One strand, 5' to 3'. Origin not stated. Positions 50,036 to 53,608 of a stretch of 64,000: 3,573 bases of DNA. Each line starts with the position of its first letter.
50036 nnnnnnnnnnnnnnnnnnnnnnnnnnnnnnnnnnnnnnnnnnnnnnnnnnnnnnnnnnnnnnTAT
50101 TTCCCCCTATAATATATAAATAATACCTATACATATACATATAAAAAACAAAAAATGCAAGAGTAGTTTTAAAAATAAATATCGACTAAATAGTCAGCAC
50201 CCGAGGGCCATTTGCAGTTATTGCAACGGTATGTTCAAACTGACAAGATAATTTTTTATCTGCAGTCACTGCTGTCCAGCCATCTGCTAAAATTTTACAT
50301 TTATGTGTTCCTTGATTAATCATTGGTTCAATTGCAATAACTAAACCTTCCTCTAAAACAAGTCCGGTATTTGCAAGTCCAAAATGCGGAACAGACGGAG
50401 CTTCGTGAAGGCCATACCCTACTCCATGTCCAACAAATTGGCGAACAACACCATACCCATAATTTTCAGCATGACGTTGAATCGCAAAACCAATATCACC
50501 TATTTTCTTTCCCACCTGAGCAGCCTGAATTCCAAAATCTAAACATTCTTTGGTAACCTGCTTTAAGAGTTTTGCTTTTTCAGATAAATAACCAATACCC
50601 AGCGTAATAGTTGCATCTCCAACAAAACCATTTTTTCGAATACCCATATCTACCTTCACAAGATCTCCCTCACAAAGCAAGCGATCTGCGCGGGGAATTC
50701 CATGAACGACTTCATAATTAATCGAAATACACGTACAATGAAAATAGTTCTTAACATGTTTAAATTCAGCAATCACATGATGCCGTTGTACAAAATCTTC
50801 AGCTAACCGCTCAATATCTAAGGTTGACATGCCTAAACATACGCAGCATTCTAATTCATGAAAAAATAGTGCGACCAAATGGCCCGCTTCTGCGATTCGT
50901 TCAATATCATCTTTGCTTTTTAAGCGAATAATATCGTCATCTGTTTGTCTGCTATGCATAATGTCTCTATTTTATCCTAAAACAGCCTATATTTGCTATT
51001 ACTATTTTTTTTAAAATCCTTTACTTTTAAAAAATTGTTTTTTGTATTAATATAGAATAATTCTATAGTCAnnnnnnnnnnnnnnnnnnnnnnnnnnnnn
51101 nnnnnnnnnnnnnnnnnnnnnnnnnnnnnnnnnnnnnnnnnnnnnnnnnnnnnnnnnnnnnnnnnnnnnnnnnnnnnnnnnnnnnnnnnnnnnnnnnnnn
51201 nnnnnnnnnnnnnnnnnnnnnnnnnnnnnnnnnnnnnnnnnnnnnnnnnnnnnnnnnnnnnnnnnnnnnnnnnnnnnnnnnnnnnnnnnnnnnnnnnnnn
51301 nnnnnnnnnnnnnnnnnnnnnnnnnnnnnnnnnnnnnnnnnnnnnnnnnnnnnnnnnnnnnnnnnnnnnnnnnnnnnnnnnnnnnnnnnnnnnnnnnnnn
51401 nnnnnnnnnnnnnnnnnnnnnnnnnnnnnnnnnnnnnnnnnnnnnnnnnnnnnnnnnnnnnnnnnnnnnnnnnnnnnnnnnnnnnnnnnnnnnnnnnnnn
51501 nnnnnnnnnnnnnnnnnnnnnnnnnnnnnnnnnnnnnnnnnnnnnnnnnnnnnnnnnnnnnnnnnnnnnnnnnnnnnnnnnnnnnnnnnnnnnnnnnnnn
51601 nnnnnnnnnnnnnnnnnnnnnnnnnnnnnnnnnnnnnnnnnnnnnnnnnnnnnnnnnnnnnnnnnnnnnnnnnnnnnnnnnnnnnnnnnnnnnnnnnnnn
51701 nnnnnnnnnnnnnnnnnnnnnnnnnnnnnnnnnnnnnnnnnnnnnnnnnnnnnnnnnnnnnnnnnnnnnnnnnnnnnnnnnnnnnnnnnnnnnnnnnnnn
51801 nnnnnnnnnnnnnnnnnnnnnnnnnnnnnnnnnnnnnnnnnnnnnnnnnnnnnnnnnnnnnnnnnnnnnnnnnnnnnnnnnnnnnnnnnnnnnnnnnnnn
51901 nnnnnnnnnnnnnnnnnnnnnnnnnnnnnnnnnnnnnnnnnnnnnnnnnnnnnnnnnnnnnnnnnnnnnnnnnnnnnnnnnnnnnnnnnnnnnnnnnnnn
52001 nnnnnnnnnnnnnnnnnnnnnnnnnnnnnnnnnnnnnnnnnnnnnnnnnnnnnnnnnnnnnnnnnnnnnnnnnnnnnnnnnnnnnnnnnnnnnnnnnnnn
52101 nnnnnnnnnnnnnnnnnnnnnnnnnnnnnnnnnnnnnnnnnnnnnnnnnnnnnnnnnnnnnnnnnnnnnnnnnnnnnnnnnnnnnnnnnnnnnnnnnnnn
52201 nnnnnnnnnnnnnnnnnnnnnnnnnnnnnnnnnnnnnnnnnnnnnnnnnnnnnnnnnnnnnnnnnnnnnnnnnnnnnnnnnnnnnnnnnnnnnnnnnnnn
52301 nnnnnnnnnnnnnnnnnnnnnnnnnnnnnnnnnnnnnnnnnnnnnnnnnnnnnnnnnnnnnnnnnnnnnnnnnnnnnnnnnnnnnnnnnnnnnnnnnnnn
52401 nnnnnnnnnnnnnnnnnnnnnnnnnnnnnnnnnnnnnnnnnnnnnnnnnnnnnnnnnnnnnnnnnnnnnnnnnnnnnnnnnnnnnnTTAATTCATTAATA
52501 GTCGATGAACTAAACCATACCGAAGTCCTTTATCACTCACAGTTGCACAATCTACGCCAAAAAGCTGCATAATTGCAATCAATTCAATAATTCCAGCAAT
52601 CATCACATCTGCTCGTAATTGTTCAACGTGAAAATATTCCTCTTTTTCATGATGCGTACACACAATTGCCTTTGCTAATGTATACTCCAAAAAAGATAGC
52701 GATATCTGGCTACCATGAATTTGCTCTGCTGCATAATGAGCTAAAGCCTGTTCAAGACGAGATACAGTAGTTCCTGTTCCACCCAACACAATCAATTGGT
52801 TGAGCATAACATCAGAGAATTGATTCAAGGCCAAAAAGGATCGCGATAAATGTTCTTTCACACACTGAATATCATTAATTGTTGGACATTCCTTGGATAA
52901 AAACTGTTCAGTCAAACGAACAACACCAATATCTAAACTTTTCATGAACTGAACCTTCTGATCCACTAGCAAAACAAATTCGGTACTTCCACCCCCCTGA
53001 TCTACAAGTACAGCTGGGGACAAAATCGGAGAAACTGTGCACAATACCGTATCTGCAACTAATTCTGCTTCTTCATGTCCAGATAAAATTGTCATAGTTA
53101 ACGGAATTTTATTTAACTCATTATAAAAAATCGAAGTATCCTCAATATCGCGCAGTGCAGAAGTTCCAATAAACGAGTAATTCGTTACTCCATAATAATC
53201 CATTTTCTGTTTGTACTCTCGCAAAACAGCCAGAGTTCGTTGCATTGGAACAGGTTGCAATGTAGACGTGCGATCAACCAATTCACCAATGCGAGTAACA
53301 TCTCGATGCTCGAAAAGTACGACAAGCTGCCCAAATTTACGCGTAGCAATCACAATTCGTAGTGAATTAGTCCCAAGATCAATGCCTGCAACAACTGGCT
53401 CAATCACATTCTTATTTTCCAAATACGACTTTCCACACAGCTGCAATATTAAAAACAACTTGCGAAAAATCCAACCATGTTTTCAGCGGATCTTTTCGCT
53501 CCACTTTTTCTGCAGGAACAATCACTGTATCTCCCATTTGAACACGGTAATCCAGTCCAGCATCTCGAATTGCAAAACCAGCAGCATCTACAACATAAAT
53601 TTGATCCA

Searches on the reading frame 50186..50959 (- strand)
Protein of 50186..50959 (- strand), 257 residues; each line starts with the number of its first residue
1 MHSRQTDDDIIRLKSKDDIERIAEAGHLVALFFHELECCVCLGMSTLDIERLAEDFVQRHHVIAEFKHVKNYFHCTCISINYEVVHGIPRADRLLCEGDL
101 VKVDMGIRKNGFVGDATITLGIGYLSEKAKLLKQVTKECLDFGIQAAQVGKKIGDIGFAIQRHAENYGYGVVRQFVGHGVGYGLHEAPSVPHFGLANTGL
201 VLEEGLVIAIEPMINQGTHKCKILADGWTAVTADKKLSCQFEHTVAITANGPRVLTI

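Call 59: search_protein_families(library=pfam, proteins=[window:50186-50959:-], max_evalue=0.000001)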
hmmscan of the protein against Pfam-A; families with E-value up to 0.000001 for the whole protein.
window:50186-50959:- (257 aa): 1 family
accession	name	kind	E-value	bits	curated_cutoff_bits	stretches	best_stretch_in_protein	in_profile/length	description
PF00557.29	Peptidase_M24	-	3.1e-38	132.1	23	1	20-249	1-208/208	Metallopeptidase family M24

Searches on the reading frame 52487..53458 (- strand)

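Call 32: search_protein_families(library=pfam, proteins=[window:52487-53458:-], max_evalue=0.00001)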
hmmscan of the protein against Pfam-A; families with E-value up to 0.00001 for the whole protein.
window:52487-53458:- (323 aa): 1 family
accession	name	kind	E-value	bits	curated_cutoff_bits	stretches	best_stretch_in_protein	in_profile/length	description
PF02541.22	Ppx-GppA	-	1.2e-45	156.7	27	1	36-321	1-282/285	Ppx/GppA phosphatase family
